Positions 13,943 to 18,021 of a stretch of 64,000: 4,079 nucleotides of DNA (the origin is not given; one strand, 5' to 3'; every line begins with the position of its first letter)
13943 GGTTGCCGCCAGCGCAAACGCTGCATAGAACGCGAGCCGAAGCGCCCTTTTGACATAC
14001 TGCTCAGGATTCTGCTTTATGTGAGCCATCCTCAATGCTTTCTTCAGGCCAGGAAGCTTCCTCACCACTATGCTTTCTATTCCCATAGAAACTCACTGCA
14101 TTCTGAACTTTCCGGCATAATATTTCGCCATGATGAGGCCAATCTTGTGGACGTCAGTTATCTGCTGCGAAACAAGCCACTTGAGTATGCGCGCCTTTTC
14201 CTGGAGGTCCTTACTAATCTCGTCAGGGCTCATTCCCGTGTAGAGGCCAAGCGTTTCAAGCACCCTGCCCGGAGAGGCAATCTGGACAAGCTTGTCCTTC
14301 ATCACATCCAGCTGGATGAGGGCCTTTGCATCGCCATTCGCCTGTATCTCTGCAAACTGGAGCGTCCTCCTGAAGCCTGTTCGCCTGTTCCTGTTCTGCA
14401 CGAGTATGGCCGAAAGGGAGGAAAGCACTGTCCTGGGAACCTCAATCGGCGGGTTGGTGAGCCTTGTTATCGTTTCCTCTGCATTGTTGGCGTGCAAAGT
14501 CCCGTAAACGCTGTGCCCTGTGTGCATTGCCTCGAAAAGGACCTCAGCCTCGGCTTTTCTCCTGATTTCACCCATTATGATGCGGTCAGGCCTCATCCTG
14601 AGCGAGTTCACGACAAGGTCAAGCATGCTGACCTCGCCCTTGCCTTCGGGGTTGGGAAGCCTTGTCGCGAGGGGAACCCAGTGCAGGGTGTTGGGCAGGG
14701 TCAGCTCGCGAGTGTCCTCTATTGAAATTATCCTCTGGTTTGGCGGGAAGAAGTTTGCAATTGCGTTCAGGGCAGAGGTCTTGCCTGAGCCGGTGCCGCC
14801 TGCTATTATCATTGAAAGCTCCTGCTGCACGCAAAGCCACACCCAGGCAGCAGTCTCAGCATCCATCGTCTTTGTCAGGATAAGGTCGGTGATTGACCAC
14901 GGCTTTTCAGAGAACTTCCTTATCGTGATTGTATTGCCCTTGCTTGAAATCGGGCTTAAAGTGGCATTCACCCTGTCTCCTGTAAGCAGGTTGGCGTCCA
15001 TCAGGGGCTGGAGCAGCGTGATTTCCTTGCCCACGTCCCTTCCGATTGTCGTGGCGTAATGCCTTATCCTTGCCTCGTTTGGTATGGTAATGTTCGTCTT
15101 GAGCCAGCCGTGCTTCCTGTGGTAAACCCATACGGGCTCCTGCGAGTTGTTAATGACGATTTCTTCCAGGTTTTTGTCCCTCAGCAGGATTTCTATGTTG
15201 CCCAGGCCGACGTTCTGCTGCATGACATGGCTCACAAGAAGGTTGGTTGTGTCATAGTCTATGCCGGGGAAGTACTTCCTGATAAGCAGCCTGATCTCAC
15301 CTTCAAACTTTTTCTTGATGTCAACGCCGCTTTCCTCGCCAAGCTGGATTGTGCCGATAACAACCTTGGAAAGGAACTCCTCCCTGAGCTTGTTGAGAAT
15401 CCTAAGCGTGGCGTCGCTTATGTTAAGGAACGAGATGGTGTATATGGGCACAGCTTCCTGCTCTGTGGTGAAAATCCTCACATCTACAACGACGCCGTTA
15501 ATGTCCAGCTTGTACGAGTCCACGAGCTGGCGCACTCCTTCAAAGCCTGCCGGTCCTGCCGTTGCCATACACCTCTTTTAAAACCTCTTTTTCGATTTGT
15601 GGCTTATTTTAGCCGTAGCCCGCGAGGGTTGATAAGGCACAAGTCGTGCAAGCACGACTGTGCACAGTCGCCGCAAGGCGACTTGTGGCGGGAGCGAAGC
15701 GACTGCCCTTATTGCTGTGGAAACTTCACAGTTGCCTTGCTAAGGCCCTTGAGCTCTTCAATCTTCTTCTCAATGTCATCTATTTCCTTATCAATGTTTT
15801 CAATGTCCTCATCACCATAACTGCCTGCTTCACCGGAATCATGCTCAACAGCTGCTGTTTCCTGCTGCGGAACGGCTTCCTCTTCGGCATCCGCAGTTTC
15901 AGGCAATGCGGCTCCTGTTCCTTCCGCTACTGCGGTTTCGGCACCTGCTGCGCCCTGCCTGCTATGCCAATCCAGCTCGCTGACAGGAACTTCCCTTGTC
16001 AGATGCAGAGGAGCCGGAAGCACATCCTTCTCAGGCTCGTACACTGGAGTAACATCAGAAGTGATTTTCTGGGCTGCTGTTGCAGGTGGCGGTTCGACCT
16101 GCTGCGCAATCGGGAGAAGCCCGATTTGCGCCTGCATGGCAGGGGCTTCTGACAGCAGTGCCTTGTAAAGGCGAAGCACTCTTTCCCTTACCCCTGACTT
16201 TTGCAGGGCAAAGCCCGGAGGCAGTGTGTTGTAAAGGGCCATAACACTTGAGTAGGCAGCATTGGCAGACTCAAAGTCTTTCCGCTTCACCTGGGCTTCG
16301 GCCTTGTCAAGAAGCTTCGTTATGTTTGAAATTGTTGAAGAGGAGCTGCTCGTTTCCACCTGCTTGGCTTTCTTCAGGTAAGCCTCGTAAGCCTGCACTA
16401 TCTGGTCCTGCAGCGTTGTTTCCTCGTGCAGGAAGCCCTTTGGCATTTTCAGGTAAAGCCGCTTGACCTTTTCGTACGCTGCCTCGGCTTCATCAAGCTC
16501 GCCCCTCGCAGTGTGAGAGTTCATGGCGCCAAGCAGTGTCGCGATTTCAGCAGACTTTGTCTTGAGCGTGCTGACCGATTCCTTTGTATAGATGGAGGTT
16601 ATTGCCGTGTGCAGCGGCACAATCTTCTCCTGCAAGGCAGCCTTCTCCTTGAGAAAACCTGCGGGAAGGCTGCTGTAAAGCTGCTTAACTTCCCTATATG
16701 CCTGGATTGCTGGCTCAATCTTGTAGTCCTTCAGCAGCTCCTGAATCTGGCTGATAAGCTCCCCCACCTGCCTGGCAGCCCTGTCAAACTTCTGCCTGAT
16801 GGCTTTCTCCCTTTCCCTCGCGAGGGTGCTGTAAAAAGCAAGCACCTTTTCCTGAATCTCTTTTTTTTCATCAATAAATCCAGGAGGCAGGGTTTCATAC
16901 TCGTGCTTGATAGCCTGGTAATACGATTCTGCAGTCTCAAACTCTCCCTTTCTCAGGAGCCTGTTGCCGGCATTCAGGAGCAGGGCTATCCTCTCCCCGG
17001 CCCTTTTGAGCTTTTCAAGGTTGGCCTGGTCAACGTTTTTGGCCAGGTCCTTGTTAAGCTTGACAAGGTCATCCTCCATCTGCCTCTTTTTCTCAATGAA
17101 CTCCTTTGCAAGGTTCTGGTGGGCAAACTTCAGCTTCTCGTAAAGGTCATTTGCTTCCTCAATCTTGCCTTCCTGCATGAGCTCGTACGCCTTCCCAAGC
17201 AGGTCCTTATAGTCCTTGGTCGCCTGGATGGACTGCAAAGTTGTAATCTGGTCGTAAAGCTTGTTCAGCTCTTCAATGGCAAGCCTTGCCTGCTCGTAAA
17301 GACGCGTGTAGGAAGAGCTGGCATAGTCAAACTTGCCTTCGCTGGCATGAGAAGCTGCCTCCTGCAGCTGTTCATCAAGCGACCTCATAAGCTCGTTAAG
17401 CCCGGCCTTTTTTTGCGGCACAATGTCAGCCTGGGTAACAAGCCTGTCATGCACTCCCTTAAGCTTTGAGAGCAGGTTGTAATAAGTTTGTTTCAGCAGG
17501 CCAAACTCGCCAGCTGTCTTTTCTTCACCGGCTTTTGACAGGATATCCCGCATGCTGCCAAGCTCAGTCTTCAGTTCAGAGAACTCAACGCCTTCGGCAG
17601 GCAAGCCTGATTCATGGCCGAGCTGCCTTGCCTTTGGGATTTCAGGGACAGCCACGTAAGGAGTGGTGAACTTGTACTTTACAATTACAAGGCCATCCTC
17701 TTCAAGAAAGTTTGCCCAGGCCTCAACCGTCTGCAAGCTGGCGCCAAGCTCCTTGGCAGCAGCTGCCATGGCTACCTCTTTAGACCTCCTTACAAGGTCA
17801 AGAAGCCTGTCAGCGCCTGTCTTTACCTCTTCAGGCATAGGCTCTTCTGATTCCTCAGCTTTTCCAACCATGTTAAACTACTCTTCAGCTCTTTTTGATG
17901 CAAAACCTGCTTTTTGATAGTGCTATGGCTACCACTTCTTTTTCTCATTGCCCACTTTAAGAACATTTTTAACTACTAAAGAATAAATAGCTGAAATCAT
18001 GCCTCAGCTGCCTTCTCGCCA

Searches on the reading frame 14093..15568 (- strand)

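Call 66: search_protein_families(library=pfam, proteins=[window:14093-15568:-], max_evalue=0.00001)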
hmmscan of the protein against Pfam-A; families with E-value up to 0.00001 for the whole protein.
window:14093-15568:- (491 aa): 1 family
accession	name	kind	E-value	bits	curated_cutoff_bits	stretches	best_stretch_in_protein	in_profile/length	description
PF00437.27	T2SSE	-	2e-38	132.5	24.9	1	206-392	100-276/370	Type II/IV secretion system protein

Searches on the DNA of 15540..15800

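Call 81: search_rna_families(source=window, start=15540, end=15800, threshold=evalue, max_evalue=10)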
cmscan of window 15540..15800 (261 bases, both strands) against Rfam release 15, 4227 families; matches with E-value up to 10: 5.
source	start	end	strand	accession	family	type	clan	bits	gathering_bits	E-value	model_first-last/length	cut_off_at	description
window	15666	15683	+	RF03001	leuA-Halobacteria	Cis-reg;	-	15.8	47.9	0.47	20-37/53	no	leuA-Halobacteria RNA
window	15635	15689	+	RF03753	mir-1986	Gene; miRNA;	-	15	50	3.5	1-60/60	no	mir-1986 microRNA precursor family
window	15615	15640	+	RF01325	CRISPR-DR12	Gene; CRISPR;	-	12.8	37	8.3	1-30/30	no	CRISPR RNA direct repeat element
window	15578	15613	-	RF03055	RAGATH-30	Gene; sRNA;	-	12.3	59.5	7.7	1-59/59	no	RAGATH-30 RNA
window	15665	15683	-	RF03001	leuA-Halobacteria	Cis-reg;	-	12.1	47.9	3.7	20-38/53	no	leuA-Halobacteria RNA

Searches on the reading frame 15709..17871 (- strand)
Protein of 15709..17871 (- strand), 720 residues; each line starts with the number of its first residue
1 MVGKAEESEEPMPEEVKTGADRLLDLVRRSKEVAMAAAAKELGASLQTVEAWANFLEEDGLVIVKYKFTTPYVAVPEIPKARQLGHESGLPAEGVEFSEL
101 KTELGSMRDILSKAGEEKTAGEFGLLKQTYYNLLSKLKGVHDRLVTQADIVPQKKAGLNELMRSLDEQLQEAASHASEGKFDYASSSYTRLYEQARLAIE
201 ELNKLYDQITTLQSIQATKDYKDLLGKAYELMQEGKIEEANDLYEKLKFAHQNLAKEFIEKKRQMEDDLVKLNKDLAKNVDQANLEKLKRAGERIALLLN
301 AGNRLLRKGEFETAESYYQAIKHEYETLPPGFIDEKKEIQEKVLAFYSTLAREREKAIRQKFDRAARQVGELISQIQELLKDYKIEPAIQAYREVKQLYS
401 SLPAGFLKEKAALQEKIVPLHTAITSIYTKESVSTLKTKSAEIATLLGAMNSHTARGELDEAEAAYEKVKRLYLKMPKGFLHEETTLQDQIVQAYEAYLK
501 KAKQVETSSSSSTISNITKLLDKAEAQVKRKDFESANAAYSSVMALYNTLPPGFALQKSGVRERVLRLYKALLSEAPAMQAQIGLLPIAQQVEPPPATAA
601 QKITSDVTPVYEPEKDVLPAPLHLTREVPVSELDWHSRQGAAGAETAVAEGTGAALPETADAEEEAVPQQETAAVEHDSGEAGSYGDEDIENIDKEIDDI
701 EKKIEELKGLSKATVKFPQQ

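Call 66: search_protein_families(library=pfam, proteins=[window:15709-17871:-], max_evalue=0.00001)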
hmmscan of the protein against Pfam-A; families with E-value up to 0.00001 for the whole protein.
window:15709-17871:- (720 aa): 0 families

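Call 84: find_homologous_proteins(query=window:15709-17871:-, max_evalue=1e-10)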
Query window:15709-17871:- (720 aa): 42 proteins with E <= 1e-10 among 8000 candidates.
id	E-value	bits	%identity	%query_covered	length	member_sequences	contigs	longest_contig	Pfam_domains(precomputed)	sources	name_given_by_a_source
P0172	0.0e+0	1529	100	100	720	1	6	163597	-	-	-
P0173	0.0e+0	1183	79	100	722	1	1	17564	-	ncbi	-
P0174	0.0e+0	1138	76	100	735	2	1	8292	-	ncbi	-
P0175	0.0e+0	1057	72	100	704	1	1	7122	-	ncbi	-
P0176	0.0e+0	1052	70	100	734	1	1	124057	-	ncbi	-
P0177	0.0e+0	1036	70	100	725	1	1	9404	-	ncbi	-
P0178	0.0e+0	1034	68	100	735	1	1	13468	-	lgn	-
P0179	0.0e+0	1031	68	100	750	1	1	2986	-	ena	-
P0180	0.0e+0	1027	69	100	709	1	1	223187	-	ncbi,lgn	-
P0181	4.8e-298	1009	68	100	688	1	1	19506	-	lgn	-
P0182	3.4e-297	1006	66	100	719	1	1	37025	-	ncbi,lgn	-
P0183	2.1e-296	1003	72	95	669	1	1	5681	-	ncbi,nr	ncbi:hypothetical protein HYU20_01120, partial [Candidatus Woesearchaeota archaeon]|nr:hypothetical 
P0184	6.3e-224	764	59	82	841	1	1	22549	-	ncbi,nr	ncbi:hypothetical protein HYY73_04780 [Candidatus Woesearchaeota archaeon]|nr:hypothetical protein [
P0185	4.4e-222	758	58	82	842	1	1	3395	-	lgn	-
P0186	4.7e-220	751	59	82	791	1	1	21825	-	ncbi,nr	ncbi:hypothetical protein HYV83_01820 [Candidatus Woesearchaeota archaeon]|nr:hypothetical protein [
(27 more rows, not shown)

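Call 86: find_encoding_contigs(protein=P0176, flank=10000, max_places=1)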
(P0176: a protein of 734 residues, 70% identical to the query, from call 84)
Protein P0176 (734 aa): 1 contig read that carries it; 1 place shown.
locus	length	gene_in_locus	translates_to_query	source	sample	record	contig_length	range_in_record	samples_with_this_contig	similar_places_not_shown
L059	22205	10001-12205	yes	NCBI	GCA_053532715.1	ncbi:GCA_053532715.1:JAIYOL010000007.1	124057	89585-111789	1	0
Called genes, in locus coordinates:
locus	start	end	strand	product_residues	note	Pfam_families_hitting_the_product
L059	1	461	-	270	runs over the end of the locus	PF01026:TatD_DNase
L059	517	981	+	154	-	-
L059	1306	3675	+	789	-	PF02359:CDC48_N, PF02933:CDC48_2 (weak), PF05496:RuvB_N (weak), PF00004:AAA, PF13191:AAA_16, PF17862:AAA_lid_3, PF00004:AAA, PF17862:AAA_lid_3, +17 more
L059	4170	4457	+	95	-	-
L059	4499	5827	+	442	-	PF18195:GatD_N, PF00710:Asparaginase, PF17763:Asparaginase_C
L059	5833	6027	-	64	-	-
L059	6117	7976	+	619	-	PF02934:GatB_N, PF02938:GAD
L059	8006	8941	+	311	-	PF01699:Na_Ca_ex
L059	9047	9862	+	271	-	PF01015:Ribosomal_S3Ae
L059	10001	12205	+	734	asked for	-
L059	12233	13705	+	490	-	PF00437:T2SSE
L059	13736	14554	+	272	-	PF00482:T2SSF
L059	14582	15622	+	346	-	PF00482:T2SSF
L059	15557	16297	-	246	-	PF01479:S4, PF00849:PseudoU_synth_2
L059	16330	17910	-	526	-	-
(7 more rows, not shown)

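Call 87: find_encoding_contigs(protein=P0174, flank=3000, max_places=1)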
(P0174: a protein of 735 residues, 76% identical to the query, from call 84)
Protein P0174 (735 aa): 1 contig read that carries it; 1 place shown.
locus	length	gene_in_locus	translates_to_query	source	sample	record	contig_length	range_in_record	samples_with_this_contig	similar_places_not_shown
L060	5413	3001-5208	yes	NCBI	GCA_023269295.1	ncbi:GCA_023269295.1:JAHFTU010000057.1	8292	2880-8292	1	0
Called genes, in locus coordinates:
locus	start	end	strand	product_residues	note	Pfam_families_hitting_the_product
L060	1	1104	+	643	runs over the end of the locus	PF02518:HATPase_c, PF00204:DNA_gyraseB, PF01751:Toprim, PF00986:DNA_gyraseB_C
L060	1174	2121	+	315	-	-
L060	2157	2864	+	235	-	PF01015:Ribosomal_S3Ae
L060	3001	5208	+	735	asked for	-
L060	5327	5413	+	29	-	?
